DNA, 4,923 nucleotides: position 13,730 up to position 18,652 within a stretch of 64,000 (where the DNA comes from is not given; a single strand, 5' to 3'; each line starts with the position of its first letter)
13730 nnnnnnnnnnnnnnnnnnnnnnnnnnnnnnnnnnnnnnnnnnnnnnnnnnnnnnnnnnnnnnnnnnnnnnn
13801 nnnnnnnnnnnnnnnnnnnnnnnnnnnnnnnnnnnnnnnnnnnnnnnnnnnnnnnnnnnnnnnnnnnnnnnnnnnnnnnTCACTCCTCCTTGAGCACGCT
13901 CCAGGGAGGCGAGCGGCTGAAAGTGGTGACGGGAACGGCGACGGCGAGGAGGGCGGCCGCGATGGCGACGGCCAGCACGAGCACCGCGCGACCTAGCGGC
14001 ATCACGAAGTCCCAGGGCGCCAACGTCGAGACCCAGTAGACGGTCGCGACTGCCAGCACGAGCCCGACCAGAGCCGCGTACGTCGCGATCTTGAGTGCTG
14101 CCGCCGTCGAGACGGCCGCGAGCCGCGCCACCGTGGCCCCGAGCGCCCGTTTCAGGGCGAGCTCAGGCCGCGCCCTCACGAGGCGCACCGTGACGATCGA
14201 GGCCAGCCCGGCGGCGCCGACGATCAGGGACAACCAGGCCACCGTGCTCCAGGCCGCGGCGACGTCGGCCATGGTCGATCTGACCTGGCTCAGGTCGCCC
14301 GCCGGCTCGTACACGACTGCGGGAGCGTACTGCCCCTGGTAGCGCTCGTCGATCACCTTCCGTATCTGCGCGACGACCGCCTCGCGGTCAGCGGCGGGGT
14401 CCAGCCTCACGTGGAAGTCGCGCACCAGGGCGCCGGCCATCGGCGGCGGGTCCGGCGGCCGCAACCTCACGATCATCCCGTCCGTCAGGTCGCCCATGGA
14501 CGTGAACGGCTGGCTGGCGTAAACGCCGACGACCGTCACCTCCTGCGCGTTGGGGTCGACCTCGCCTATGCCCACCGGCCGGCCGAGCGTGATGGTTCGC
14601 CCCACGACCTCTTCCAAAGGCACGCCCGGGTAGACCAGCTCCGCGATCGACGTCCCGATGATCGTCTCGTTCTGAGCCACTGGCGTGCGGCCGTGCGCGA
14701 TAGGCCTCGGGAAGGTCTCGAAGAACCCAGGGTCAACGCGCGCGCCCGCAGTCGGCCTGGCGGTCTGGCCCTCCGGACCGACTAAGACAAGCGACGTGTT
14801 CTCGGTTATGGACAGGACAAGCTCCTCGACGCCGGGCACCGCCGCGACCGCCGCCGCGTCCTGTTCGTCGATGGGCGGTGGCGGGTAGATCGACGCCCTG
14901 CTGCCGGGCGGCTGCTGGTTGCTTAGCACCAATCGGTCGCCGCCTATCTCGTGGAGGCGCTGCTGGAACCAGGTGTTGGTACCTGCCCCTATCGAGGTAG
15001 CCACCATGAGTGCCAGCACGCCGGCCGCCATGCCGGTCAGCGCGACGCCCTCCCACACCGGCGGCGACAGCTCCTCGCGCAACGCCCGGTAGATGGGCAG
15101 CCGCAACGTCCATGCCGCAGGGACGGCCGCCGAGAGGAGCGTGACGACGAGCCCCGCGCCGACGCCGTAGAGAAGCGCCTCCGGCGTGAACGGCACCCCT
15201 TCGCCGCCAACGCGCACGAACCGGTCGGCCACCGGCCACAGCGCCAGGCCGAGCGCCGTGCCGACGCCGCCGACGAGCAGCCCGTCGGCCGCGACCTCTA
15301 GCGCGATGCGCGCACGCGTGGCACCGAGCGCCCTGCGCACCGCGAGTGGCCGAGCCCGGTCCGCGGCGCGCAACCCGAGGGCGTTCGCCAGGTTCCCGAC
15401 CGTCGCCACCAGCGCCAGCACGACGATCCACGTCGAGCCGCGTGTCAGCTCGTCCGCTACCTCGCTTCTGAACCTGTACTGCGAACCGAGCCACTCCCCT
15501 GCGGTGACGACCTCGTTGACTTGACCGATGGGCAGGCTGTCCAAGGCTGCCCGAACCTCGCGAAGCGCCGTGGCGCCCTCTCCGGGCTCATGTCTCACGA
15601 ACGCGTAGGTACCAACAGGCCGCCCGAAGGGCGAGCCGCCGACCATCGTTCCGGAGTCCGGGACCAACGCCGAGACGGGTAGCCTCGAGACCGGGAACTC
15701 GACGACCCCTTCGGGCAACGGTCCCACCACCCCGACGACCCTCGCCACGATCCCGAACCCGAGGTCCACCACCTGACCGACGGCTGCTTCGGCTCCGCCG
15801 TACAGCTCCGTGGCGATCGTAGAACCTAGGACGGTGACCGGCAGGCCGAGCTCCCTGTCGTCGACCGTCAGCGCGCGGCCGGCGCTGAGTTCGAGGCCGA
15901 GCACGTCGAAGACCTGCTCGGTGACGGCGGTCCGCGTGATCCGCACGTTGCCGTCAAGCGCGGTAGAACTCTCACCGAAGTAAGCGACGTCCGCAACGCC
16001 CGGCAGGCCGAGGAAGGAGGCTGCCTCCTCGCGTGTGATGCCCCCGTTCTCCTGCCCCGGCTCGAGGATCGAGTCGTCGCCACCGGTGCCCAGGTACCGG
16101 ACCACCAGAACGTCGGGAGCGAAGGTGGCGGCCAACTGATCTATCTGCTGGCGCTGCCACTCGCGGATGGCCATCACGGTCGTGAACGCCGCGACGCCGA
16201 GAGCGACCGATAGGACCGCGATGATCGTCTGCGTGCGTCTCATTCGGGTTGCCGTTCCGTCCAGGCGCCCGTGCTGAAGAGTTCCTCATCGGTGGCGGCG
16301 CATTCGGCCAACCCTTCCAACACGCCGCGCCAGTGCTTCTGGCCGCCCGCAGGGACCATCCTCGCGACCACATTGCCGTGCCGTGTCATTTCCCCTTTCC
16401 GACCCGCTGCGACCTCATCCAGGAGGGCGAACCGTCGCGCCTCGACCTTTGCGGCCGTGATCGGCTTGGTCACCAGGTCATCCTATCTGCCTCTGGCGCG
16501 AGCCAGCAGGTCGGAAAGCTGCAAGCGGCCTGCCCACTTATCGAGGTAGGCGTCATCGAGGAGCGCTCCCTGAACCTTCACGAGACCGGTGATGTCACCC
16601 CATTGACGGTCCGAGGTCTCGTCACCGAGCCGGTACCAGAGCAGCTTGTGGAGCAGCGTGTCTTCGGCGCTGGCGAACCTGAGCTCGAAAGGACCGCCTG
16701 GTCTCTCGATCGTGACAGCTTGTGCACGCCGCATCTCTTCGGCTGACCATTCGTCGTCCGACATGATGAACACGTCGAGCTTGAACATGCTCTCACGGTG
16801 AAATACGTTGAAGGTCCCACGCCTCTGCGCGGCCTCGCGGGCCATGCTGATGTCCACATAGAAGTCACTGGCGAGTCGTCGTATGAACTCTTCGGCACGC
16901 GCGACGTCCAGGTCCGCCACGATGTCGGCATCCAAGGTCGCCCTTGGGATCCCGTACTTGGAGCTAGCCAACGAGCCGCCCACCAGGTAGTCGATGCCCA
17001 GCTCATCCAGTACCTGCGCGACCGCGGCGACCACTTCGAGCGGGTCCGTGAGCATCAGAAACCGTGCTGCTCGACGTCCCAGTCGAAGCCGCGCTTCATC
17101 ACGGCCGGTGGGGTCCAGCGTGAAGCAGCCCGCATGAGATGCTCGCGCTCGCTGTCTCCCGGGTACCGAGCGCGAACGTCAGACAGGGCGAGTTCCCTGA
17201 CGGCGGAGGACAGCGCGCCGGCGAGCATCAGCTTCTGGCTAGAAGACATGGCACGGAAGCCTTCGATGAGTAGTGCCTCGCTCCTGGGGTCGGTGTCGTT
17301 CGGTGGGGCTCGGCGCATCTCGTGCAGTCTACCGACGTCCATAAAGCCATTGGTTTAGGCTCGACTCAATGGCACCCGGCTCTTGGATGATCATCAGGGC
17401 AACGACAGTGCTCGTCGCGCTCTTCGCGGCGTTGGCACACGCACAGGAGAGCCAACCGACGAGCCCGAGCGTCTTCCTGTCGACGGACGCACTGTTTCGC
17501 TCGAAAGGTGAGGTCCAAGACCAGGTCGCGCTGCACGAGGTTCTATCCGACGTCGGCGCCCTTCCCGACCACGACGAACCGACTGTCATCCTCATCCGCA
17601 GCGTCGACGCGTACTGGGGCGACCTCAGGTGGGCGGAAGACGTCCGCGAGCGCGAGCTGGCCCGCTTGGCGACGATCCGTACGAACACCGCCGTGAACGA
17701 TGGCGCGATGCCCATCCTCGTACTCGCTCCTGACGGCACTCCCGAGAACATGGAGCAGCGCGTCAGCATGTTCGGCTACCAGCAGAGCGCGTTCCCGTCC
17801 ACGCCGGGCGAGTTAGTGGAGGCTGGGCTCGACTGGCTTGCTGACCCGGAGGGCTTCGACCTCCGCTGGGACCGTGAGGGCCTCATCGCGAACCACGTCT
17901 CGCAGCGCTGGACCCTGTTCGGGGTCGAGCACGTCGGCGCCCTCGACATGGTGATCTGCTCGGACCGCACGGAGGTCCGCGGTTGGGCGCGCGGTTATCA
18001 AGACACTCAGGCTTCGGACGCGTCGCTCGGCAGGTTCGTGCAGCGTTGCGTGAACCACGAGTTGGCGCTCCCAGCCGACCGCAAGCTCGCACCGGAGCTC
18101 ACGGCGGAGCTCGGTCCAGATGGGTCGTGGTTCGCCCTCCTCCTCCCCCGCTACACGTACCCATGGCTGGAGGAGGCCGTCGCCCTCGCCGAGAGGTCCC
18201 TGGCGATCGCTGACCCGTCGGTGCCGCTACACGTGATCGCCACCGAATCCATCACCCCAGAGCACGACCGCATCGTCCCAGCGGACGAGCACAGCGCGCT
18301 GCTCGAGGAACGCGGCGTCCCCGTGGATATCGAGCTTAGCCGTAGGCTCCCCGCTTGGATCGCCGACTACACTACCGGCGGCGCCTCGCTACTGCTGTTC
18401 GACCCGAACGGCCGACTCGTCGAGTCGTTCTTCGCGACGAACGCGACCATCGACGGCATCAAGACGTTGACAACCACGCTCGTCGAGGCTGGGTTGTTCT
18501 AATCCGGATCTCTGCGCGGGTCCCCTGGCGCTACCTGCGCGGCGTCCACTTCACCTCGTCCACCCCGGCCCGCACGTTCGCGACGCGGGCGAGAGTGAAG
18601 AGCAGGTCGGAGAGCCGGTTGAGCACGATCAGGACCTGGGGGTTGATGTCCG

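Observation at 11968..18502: Two full-length paralogues of an unrecognised secreted protein bracket a fused MacB/FtsX-type ABC transporter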

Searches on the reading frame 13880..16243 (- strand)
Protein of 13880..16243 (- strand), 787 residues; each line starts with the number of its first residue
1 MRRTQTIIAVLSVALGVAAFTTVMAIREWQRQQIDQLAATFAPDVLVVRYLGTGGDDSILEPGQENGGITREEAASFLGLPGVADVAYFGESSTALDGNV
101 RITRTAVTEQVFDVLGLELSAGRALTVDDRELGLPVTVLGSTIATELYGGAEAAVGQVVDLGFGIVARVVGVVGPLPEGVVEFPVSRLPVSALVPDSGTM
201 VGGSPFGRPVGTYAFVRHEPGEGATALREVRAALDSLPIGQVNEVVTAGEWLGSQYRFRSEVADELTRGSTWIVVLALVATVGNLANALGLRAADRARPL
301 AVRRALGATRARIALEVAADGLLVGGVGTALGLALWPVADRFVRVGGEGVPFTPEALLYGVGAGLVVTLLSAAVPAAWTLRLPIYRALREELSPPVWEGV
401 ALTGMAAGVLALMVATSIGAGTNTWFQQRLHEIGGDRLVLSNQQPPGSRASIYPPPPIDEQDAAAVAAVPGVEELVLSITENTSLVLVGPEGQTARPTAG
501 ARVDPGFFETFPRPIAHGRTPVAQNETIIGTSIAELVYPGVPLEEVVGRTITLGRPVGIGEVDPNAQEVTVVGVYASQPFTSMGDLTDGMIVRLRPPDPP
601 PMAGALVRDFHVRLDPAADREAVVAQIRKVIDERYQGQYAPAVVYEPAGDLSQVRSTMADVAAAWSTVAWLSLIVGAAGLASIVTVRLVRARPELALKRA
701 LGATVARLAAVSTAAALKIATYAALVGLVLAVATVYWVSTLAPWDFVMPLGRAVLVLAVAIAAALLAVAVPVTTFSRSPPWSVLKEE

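Call 4: search_protein_families(library=pfam, proteins=[window:13880-16243:-], max_evalue=1)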
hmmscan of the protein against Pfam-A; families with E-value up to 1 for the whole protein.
window:13880-16243:- (787 aa): 2 families
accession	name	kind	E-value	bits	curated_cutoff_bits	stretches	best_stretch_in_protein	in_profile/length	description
PF12704.14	MacB_PCD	-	8.1e-39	134.5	27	2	401-629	4-206/207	MacB-like periplasmic core domain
PF02687.27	FtsX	-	1.5e-15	57.7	25.5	2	273-377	3-113/120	FtsX-like permease C-terminal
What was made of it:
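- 13880..16243 (-): Fused (duplicated) MacB/FtsX-type permease, 787 aa. It has 8 predicted TM helices (4+4) and two periplasmic MacB_PCD domains. Pfam gives MacB_PCD in 2 stretches (E=8e-39) and FtsX in 2 stretches (E=1.5e-15) (call 4).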

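Call 6: search_protein_families(library=ncbifam, proteins=[window:13880-16243:-], max_evalue=1)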
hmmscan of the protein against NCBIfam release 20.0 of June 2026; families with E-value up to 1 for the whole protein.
window:13880-16243:- (787 aa): 4 families
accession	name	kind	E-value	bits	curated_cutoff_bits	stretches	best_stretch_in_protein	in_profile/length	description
TIGR03434.1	ADOP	subfamily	6.2e-38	130.4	622.3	1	5-787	18-803/803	ADOP family duplicated permease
TIGR02212.1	lolCE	equivalog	4.9e-06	25.7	362.45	1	273-335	273-334/411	lipoprotein-releasing ABC transporter permease subunit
NF007826.0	PRK10535.1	equivalog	1.6e-05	23.4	966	3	97-173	360-437/648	macrolide ABC transporter ATP-binding protein/permease MacB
TIGR01185.1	devC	equivalog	0.0062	15.6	290.35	1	611-775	211-371/380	ABC transporter permease DevC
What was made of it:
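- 13880..16243 (-): TIGR03434 ADOP aligns full length but scores only 130 bits against a 622 cut-off (call 6).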

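Call 43: search_solved_structures(query=window:13880-16243:-, max_evalue=0.001)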
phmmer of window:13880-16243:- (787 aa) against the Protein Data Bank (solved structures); distinct sequences matched with E-value up to 0.001: 4.
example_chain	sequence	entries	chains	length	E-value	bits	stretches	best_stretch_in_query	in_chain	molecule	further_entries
5gko_A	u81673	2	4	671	1.4e-08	36.8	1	3-180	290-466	Macrolide export ATP-binding/permease protein MacB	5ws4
5lil_A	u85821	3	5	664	2.5e-07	32.6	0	655-766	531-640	Macrolide export ATP-binding/permease protein MacB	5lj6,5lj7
5xu1_M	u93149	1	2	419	4e-06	28.6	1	636-766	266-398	ABC transporter permeae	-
5nik_J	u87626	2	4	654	2.9e-05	25.8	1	3-389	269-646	Macrolide export ATP-binding/permease protein MacB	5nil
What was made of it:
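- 13880..16243 (-): The nearest solved sequences are MacB, E=1e-8 (call 43).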

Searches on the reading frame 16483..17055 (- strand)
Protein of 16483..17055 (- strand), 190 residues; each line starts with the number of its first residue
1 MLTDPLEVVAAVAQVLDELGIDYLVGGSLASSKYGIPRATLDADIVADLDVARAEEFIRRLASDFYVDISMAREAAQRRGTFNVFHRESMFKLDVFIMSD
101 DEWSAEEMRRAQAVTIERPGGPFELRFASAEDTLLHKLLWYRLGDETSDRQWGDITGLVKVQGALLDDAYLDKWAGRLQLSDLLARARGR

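Call 4: search_protein_families(library=pfam, proteins=[window:16483-17055:-], max_evalue=1)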
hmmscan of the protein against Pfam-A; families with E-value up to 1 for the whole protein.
window:16483-17055:- (190 aa): 5 families
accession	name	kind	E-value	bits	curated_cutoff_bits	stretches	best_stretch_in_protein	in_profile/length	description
PF08843.17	AbiEii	-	0.00015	22.3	22.5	1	24-175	17-187/238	Nucleotidyl transferase AbiEii toxin, Type IV TA system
PF10706.15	Aminoglyc_resit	-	0.03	14.9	21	1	9-121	2-102/149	Aminoglycoside-2''-adenylyltransferase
PF00148.24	Oxidored_nitro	-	0.068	12.5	28.6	1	4-80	280-360/399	Nitrogenase component 1 type Oxidoreductase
PF05225.22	HTH_psq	-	0.19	11.9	20.4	1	30-41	22-33/45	helix-turn-helix, Psq domain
PF20499.3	DUF6729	-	0.27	11.2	27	1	11-76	92-157/229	Domain of unknown function (DUF6729)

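Call 82: search_protein_families(library=ncbifam, proteins=[window:16483-17055:-], max_evalue=0.1)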
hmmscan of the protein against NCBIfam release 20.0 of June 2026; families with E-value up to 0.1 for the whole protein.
window:16483-17055:- (190 aa): 1 family
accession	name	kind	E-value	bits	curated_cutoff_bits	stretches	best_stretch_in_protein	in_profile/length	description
NF037964.1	HetZ_related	equivalog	0.029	13.4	612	1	33-113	149-229/370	HetZ-related protein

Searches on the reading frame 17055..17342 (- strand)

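Call 4: search_protein_families(library=pfam, proteins=[window:17055-17342:-], max_evalue=1)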
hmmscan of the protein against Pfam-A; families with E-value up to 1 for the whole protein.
window:17055-17342:- (95 aa): 0 families

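Call 82: search_protein_families(library=ncbifam, proteins=[window:17055-17342:-], max_evalue=0.1)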
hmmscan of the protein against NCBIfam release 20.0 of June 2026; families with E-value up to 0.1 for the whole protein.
window:17055-17342:- (95 aa): 1 family
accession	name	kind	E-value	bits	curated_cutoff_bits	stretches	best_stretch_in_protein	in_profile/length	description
TIGR00759.1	aceE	equivalog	0.079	10.9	859.9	1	24-84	32-92/885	pyruvate dehydrogenase (acetyl-transferring), homodimeric type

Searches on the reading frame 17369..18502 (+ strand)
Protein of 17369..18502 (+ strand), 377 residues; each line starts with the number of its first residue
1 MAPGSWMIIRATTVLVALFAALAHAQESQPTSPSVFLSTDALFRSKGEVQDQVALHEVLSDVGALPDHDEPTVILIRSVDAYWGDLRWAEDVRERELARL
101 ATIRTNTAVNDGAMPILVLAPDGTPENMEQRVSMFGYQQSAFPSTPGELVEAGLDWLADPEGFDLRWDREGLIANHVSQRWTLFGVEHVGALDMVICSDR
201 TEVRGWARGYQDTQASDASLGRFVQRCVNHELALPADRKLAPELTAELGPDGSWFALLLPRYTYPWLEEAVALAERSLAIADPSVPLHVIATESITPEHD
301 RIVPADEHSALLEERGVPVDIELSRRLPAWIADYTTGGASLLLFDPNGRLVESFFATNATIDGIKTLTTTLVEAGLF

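Call 4: search_protein_families(library=pfam, proteins=[window:17369-18502:+], max_evalue=1)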
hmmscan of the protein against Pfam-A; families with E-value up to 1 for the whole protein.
window:17369-18502:+ (377 aa): 0 families

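Call 6: search_protein_families(library=ncbifam, proteins=[window:17369-18502:+], max_evalue=1)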
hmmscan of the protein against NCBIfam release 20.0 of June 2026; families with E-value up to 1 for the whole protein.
window:17369-18502:+ (377 aa): 0 families

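Call 7: find_homologous_proteins(query=window:17369-18502:+)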
Query window:17369-18502:+ (377 aa): 8 proteins with E <= 0.001 among 8000 candidates.
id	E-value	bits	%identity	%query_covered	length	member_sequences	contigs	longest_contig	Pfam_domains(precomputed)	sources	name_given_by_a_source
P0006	1.2e-249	846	100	100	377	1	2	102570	-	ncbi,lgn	-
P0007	8.1e-181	619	75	98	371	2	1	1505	-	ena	-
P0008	5.0e-143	495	59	100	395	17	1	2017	-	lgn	-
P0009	5.3e-142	491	60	98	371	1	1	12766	-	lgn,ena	-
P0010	2.5e-141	489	61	97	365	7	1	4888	-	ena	-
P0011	3.3e-140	485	58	100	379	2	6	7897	-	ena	-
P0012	5.2e-137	475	57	97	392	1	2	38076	-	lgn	-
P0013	6.4e-61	225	38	92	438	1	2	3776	-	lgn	-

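Call 12: find_encoding_contigs(protein=P0012, flank=10000, max_places=3)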
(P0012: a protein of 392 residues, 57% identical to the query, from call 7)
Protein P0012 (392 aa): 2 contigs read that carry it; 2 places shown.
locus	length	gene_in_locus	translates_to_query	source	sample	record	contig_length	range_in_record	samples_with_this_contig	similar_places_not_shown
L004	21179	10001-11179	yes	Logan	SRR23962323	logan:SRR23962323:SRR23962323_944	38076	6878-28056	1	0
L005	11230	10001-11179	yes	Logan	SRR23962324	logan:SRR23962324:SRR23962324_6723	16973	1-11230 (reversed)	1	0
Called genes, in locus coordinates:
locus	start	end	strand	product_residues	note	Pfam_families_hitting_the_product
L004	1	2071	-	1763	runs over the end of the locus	PF00754:F5_F8_type_C (weak), PF13519:VWA_2 (weak)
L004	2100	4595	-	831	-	-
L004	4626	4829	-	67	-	-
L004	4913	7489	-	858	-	PF00515:TPR_1 (faint), PF03704:BTAD, PF07719:TPR_2 (faint), PF17874:TPR_MalT, PF13424:TPR_12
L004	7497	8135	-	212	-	PF00265:TK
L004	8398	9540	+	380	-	-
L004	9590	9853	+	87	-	-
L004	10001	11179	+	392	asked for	-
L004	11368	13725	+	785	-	PF12704:MacB_PCD, PF02687:FtsX, PF12704:MacB_PCD, PF02687:FtsX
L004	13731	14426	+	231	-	PF02463:SMC_N (faint), PF00005:ABC_tran, PF13304:AAA_21 (faint)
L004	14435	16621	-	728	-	PF17957:Big_7 (faint)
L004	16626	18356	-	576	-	PF13205:Big_5, PF00041:fn3 (weak)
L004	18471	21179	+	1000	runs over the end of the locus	PF13191:AAA_16, PF13401:AAA_22 (weak), PF13181:TPR_8 (faint), PF13374:TPR_10 (faint), PF13424:TPR_12, PF17874:TPR_MalT (weak), PF13424:TPR_12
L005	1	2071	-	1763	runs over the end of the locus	PF00754:F5_F8_type_C (weak), PF13519:VWA_2 (weak)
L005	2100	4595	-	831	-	-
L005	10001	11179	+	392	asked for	-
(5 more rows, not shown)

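Call 13: find_encoding_contigs(protein=P0009, flank=10000, max_places=3)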
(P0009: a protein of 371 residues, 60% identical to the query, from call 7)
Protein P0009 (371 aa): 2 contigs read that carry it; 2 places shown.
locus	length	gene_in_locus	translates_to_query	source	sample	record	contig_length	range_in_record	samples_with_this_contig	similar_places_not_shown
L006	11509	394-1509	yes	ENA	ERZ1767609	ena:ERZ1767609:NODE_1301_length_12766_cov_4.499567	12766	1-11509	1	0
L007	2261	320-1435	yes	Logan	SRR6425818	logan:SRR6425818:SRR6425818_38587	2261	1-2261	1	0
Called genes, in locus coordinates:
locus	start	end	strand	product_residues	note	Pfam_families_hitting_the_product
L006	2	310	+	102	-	?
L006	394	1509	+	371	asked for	-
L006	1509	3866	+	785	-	PF12704:MacB_PCD, PF02687:FtsX, PF12704:MacB_PCD, PF02687:FtsX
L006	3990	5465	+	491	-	PF18911:PKD_4, PF22352:K319L-like_PKD (faint), PF19190:BACON_2 (faint), PF01457:Peptidase_M8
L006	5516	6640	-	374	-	PF08240:ADH_N, PF16912:Glu_dehyd_C, PF00107:ADH_zinc_N, PF13602:ADH_zinc_N_2 (weak)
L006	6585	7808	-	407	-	PF00155:Aminotran_1_2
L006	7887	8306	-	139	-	-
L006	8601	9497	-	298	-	PF05063:MT-A70, PF19575:HTH_58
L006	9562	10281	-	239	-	PF09195:Endonuc-BglII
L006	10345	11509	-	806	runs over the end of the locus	?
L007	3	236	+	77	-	?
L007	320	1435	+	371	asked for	-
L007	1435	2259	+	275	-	?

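Call 27: search_protein_families(library=pfam, proteins=[L004:8398-9540:+, L004:9590-9853:+], max_evalue=0.01)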
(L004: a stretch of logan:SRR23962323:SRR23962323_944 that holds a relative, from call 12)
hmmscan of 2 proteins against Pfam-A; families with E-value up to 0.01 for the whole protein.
L004:8398-9540:+ (380 aa): 1 family
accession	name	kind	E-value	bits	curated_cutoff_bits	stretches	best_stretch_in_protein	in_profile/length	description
PF13098.12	Thioredoxin_2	-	0.00018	22.3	27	0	230-276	7-55/104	Thioredoxin-like domain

L004:9590-9853:+ (87 aa): 0 families

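Call 45: find_encoding_contigs(protein=P0006, flank=1000, max_places=4)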
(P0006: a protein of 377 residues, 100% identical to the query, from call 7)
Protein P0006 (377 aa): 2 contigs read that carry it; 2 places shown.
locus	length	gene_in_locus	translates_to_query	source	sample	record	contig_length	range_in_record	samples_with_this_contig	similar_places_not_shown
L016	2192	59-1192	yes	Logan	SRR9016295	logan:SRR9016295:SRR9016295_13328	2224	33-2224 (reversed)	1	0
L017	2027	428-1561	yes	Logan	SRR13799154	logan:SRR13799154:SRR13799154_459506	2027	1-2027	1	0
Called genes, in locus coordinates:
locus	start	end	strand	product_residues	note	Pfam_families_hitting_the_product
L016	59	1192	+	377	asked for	-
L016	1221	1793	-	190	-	PF01923:Cob_adeno_trans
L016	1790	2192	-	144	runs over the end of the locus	?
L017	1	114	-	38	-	?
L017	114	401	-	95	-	-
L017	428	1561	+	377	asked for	-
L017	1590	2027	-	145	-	?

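Call 71: predict_structure(alignment_id=A5)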
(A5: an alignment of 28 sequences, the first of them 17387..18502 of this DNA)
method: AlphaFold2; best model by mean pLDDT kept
length: 371 residues; sequences in the alignment: 28
mean_pLDDT: 89.9   pTM: 0.85
mean pLDDT of the five models: 89.9, 89.9, 89.3, 88.8, 88.7
residues with pLDDT >= 90: 261; 70-90: 83; 50-70: 22; < 50: 5
segments of 3 or more residues with pLDDT < 50: 18-21
pLDDT, mean of each block of 10 residues (from residue 1): 61 50 77 81 80 97 97 92 89 97 96 94 86 92 95 96 93 84 91 94 88 94 87 92 92 96 97 94 96 93 97 96 92 96 95 85 94 85
secondary structure, 60 per line:
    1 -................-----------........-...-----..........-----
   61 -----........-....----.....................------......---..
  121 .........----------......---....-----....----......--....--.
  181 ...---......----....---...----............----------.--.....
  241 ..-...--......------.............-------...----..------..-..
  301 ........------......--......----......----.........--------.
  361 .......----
elements in order: H2-17 E29-32 H33-36 H46-55 E66-73 H75-78 H83-103 E110-115 H119-129 H140-145 H149-152 E158-161 H166-171 E174-177 E180-183 E187-192 E197-200 H211-222 H236-242 E249-254 H261-273 E281-283 H299-308 H315-320 H323-328 E333-338 E343-351 H361-367
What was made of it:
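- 17369..18502 (+): P2, the second paralogue (clade II), 377 aa. The signal-like segment is encoded at 17369-17443. The invariant Cys codons are at 17957-17959 and 18047-18049. The AF2 model has pLDDT 89.9 and pTM 0.85 (call 71).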

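Call 73: fold_search(model_id=the predicted structure, library=pdb)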
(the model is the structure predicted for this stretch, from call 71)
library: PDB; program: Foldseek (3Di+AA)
matches with E <= 10: 817; with E <= 0.001: 0
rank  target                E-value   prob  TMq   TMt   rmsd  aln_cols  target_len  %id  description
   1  3eyt_D                8.6e-03  0.99  0.23  0.47   6.0       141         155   20  Crystal structure of Thioredoxin-like superfamily protein SPOA0173 (released 2008-11-04)
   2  5dvb_C                9.1e-03  0.85  0.17  0.31  11.2       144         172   15  Crystal Structure of S. cerevisiae TSA2 (released 2016-01-13)
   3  2h66_D                9.7e-03  0.82  0.17  0.33  10.8       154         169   16  The Crystal Structure of Plasmodium Vivax 2-Cys peroxiredoxin (released 2006-06-27)
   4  4mh2_B                1.1e-02  0.85  0.18  0.34  10.4       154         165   12  Crystal structure of Bovine Mitochondrial Peroxiredoxin III (released 2015-03-04)
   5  3tjg_D                1.1e-02  0.84  0.20  0.36   6.8       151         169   14  Crystal Structure of human peroxiredoxin IV C51A mutant in oxidized form (released 2011-10-12)
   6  3tkq_A                1.1e-02  0.75  0.18  0.30   8.3       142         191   15  Crystal structure of full-length human peroxiredoxin 4 with mixed conformation (released 2011-10-05)
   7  4llr_A                1.2e-02  0.69  0.16  0.27  10.8       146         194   12  Tryparedoxin peroxidase (TXNPX) from trypanosoma cruzi in the reduced state (released 2013-10-09)
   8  5dvb_G                1.3e-02  0.75  0.16  0.30  11.4       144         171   14  Crystal Structure of S. cerevisiae TSA2 (released 2016-01-13)
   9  3eyt_C                1.4e-02  0.98  0.23  0.47   6.0       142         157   20  Crystal structure of Thioredoxin-like superfamily protein SPOA0173 (released 2008-11-04)
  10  1zye_A                1.4e-02  0.89  0.18  0.36  11.1       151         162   13  Crystal structure analysis of Bovine Mitochondrial Peroxiredoxin III (released 2005-09-20)
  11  4mh3_A                1.4e-02  0.77  0.17  0.32  11.0       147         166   15  Crystal structure of Bovine Mitochondrial Peroxiredoxin III (released 2015-03-04)
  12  3tjg_B                1.4e-02  0.66  0.17  0.30  10.6       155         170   10  Crystal Structure of human peroxiredoxin IV C51A mutant in oxidized form (released 2011-10-12)
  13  4rqx_A                1.5e-02  0.75  0.17  0.33  10.4       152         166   11  Crystal structure of human peroxiredoxin 4(THIOREDOXIN PEROXIDASE) with MESNA (released 2015-04-01)
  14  3tjf_E                1.5e-02  0.75  0.19  0.31   6.9       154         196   14  Crystal Structure of human peroxiredoxin IV C51A mutant in reduced form (released 2011-10-12)
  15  2e2g_B                1.6e-02  0.91  0.19  0.28   6.1       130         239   18  Crystal structure of archaeal peroxiredoxin, thioredoxin peroxidase from Aeropyrum pernix K1 (pre-oxidation form) (released 2007-11-20)
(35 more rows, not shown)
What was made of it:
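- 17369..18502 (+): Its Foldseek hits are all thioredoxin-fold proteins (call 73).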

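Call 82: search_protein_families(library=ncbifam, proteins=[L004:9590-9853:+, L004:8398-9540:+], max_evalue=0.1)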
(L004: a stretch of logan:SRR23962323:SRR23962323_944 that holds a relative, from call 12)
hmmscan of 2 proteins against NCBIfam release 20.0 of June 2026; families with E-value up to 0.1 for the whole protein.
L004:9590-9853:+ (87 aa): 0 families

L004:8398-9540:+ (380 aa): 0 families
